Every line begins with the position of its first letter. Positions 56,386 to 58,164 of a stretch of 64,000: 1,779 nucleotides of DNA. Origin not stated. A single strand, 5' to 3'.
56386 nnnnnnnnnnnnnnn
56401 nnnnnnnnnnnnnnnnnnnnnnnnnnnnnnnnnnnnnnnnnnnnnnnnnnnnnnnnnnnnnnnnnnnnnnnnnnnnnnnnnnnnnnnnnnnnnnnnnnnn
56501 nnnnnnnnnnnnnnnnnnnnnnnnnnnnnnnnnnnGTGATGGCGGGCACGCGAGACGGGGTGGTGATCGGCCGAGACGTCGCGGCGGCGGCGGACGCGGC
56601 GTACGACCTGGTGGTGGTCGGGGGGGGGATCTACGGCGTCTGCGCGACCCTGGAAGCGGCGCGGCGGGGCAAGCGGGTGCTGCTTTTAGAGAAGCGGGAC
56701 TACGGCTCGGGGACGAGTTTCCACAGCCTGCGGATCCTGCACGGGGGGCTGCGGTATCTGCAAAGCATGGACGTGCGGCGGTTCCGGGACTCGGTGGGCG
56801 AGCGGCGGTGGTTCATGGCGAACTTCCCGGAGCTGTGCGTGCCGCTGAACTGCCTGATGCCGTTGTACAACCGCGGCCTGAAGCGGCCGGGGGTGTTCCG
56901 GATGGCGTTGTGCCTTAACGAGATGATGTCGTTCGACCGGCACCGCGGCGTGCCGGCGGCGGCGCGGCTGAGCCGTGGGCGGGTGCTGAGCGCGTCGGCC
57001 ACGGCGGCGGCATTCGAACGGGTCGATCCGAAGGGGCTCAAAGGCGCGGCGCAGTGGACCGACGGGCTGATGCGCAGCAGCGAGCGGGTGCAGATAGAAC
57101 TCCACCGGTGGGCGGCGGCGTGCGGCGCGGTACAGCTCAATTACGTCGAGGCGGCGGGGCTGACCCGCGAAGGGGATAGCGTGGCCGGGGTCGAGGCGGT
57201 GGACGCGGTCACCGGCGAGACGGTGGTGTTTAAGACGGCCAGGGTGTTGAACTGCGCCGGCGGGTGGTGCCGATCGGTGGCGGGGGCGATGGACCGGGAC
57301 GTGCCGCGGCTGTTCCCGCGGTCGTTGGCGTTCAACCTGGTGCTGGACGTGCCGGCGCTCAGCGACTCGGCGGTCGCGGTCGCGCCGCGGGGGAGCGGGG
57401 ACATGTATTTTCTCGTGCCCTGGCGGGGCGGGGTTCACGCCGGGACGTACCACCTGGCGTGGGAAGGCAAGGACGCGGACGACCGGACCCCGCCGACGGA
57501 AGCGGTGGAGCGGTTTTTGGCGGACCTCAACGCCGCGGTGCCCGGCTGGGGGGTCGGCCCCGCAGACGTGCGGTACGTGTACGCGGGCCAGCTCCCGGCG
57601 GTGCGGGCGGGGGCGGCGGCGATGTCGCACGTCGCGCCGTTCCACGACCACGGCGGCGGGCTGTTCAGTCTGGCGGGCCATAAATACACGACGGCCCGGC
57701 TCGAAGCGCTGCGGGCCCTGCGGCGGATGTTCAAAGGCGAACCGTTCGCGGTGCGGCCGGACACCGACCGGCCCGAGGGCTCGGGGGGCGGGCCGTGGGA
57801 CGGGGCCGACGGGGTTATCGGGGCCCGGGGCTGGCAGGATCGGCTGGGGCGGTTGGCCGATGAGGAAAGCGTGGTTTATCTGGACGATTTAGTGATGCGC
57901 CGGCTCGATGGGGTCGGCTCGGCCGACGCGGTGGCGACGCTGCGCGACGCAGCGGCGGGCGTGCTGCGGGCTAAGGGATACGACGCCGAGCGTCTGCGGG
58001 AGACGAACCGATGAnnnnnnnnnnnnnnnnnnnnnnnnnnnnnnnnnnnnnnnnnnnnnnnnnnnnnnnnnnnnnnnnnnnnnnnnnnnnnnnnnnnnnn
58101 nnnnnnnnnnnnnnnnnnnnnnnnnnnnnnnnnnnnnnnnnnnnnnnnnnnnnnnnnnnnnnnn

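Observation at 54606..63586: Arn-like lipid-carrier glycosylation module with two orphan enzymes inside the glycan locus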

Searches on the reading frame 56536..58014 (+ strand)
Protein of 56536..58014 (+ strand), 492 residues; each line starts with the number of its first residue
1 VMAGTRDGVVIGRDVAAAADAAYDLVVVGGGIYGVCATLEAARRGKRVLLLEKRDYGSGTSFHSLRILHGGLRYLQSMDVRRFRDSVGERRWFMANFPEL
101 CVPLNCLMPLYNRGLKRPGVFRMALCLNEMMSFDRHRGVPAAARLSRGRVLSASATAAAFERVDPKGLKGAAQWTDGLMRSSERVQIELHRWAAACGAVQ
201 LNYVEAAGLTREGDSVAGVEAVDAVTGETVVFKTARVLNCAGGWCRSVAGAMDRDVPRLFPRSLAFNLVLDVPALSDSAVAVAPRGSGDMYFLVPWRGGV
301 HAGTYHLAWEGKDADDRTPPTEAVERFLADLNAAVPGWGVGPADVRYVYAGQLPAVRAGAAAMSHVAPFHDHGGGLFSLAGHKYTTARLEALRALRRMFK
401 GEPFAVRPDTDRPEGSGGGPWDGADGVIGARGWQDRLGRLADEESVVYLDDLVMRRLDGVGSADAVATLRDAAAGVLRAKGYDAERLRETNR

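Call 10: search_protein_families(library=pfam, proteins=[window:56536-58014:+], max_evalue=0.01)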
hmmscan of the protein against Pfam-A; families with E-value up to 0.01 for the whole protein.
window:56536-58014:+ (492 aa): 7 families
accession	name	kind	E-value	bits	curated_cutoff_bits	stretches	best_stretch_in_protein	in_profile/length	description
PF01266.30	DAO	-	1.5e-35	123.8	27.9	1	24-382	1-335/353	FAD dependent oxidoreductase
PF00890.30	FAD_binding_2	-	5.1e-10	39.6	20.4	1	24-64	1-41/414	FAD binding domain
PF12831.13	FAD_oxidored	-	5.2e-08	33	27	1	24-57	1-34/416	FAD dependent oxidoreductase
PF13450.12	NAD_binding_8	-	8.5e-07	29.6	21.9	1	27-62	1-36/68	NAD(P)-binding Rossmann-like domain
PF01494.25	FAD_binding_3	-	0.00027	20.7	22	1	24-322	3-245/349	FAD binding domain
PF03486.20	HI0933_like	-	0.0054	16.7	50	1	24-54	2-32/244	HI0933-like protein Rossmann domain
PF01134.28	GIDA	-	0.0079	15.7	22.1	0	24-52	1-29/391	Glucose inhibited division protein A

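Call 11: search_protein_families(library=ncbifam, proteins=[window:56536-58014:+], max_evalue=0.01)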
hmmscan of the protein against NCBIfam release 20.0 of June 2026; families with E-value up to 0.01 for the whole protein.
window:56536-58014:+ (492 aa): 59 families (the best 25 are shown)
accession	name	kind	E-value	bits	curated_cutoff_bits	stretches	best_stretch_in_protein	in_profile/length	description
NF033461.1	glycerol3P_ox_1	equivalog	1.1e-31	109.9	840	1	16-359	12-352/607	type 1 glycerol-3-phosphate oxidase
NF009906.0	PRK13369.1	equivalog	5.4e-31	107.7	352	1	20-407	4-383/502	glycerol-3-phosphate dehydrogenase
NF008899.0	PRK12266.1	equivalog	8.6e-27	93.8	360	1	20-251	4-222/508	glycerol-3-phosphate dehydrogenase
TIGR03377.1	glycerol3P_GlpA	equivalog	2.9e-18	65.7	552.8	2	192-391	151-351/530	anaerobic glycerol-3-phosphate dehydrogenase subunit GlpA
NF008313.0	PRK11101.1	equivalog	3.1e-15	55.8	425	2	193-271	161-237/548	anaerobic glycerol-3-phosphate dehydrogenase subunit A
TIGR03364.1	HpnW_proposed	hypoth_equivalog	1.6e-08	34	285.1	1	23-61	1-39/365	TIGR03364 family FAD-dependent oxidoreductase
NF053717.1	VnlPnlRedVprA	equivalog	2.4e-08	33.3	600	1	20-57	4-41/481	vinyl phenol reductase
NF005511.0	PRK07121.1-4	equivalog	5.9e-08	31.6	466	1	10-70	8-67/553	FAD-binding protein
NF006130.0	PRK08274.1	equivalog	2.3e-07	30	369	1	21-73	4-60/467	FAD-dependent tricarballylate dehydrogenase TcuA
NF005513.0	PRK07121.1-6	equivalog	4.1e-07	28.9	608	1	21-93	5-75/533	FAD-binding protein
NF009477.0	PRK12843.1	equivalog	4.5e-07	28.7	758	1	16-64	10-58/578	FAD-dependent oxidoreductase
NF008425.0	PRK11259.1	equivalog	1.6e-06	27.4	257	1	21-55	3-37/377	N-methyl-L-tryptophan oxidase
NF005508.0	PRK07121.1-1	equivalog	1.7e-06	26.9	537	1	14-61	13-59/497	FAD-binding protein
NF009478.0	PRK12844.1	equivalog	2.3e-06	26.2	789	1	17-61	3-47/559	3-ketosteroid-delta-1-dehydrogenase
NF005512.0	PRK07121.1-5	subfamily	4.1e-06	25.6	812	1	19-94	18-92/489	FAD-binding protein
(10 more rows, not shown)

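Call 25: search_solved_structures(query=window:56536-58014:+, max_evalue=0.001)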
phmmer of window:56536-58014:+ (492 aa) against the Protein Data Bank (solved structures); distinct sequences matched with E-value up to 0.001: 10.
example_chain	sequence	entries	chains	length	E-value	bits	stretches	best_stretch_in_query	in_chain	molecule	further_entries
2rgh_A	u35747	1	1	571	1.7e-36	129.2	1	22-410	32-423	Alpha-Glycerophosphate Oxidase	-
2rgo_A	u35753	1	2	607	6.7e-33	117.3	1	22-356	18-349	Alpha-Glycerophosphate Oxidase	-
3da1_A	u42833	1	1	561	1.9e-31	112.6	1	18-426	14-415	Glycerol-3-phosphate dehydrogenase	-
2qcu_A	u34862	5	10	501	1.1e-16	63.8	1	23-398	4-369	Aerobic glycerol-3-phosphate dehydrogenase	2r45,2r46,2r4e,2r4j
1y56_B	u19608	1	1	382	3e-06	29.4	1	24-63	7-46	sarcosine oxidase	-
7e7h_A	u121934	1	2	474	0.00022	23.3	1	18-64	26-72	Amino_oxidase domain-containing protein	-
7u6l_A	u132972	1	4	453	0.00024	23.1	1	18-64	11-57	Amine oxidase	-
5ez7_A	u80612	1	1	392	0.00025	23.1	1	22-78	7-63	flavoenzyme PA4991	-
5fjm_A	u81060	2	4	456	0.00034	22.7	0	17-58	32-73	L-AMINO ACID DEAMINASE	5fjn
4at0_A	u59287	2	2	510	0.00095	21.2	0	20-76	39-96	3-KETOSTEROID-DELTA4-5ALPHA-DEHYDROGENASE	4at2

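Call 43: search_solved_structures(query=window:56536-58014:+, max_evalue=1e-10, show_alignments=4)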
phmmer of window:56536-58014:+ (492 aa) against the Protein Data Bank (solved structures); distinct sequences matched with E-value up to 1e-10: 4.
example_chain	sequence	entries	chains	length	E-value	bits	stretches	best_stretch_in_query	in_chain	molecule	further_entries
2rgh_A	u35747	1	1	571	1.7e-36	129.2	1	22-410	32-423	Alpha-Glycerophosphate Oxidase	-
2rgo_A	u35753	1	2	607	6.7e-33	117.3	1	22-356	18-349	Alpha-Glycerophosphate Oxidase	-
3da1_A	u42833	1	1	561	1.9e-31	112.6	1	18-426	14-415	Glycerol-3-phosphate dehydrogenase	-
2qcu_A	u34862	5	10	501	1.1e-16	63.8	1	23-398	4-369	Aerobic glycerol-3-phosphate dehydrogenase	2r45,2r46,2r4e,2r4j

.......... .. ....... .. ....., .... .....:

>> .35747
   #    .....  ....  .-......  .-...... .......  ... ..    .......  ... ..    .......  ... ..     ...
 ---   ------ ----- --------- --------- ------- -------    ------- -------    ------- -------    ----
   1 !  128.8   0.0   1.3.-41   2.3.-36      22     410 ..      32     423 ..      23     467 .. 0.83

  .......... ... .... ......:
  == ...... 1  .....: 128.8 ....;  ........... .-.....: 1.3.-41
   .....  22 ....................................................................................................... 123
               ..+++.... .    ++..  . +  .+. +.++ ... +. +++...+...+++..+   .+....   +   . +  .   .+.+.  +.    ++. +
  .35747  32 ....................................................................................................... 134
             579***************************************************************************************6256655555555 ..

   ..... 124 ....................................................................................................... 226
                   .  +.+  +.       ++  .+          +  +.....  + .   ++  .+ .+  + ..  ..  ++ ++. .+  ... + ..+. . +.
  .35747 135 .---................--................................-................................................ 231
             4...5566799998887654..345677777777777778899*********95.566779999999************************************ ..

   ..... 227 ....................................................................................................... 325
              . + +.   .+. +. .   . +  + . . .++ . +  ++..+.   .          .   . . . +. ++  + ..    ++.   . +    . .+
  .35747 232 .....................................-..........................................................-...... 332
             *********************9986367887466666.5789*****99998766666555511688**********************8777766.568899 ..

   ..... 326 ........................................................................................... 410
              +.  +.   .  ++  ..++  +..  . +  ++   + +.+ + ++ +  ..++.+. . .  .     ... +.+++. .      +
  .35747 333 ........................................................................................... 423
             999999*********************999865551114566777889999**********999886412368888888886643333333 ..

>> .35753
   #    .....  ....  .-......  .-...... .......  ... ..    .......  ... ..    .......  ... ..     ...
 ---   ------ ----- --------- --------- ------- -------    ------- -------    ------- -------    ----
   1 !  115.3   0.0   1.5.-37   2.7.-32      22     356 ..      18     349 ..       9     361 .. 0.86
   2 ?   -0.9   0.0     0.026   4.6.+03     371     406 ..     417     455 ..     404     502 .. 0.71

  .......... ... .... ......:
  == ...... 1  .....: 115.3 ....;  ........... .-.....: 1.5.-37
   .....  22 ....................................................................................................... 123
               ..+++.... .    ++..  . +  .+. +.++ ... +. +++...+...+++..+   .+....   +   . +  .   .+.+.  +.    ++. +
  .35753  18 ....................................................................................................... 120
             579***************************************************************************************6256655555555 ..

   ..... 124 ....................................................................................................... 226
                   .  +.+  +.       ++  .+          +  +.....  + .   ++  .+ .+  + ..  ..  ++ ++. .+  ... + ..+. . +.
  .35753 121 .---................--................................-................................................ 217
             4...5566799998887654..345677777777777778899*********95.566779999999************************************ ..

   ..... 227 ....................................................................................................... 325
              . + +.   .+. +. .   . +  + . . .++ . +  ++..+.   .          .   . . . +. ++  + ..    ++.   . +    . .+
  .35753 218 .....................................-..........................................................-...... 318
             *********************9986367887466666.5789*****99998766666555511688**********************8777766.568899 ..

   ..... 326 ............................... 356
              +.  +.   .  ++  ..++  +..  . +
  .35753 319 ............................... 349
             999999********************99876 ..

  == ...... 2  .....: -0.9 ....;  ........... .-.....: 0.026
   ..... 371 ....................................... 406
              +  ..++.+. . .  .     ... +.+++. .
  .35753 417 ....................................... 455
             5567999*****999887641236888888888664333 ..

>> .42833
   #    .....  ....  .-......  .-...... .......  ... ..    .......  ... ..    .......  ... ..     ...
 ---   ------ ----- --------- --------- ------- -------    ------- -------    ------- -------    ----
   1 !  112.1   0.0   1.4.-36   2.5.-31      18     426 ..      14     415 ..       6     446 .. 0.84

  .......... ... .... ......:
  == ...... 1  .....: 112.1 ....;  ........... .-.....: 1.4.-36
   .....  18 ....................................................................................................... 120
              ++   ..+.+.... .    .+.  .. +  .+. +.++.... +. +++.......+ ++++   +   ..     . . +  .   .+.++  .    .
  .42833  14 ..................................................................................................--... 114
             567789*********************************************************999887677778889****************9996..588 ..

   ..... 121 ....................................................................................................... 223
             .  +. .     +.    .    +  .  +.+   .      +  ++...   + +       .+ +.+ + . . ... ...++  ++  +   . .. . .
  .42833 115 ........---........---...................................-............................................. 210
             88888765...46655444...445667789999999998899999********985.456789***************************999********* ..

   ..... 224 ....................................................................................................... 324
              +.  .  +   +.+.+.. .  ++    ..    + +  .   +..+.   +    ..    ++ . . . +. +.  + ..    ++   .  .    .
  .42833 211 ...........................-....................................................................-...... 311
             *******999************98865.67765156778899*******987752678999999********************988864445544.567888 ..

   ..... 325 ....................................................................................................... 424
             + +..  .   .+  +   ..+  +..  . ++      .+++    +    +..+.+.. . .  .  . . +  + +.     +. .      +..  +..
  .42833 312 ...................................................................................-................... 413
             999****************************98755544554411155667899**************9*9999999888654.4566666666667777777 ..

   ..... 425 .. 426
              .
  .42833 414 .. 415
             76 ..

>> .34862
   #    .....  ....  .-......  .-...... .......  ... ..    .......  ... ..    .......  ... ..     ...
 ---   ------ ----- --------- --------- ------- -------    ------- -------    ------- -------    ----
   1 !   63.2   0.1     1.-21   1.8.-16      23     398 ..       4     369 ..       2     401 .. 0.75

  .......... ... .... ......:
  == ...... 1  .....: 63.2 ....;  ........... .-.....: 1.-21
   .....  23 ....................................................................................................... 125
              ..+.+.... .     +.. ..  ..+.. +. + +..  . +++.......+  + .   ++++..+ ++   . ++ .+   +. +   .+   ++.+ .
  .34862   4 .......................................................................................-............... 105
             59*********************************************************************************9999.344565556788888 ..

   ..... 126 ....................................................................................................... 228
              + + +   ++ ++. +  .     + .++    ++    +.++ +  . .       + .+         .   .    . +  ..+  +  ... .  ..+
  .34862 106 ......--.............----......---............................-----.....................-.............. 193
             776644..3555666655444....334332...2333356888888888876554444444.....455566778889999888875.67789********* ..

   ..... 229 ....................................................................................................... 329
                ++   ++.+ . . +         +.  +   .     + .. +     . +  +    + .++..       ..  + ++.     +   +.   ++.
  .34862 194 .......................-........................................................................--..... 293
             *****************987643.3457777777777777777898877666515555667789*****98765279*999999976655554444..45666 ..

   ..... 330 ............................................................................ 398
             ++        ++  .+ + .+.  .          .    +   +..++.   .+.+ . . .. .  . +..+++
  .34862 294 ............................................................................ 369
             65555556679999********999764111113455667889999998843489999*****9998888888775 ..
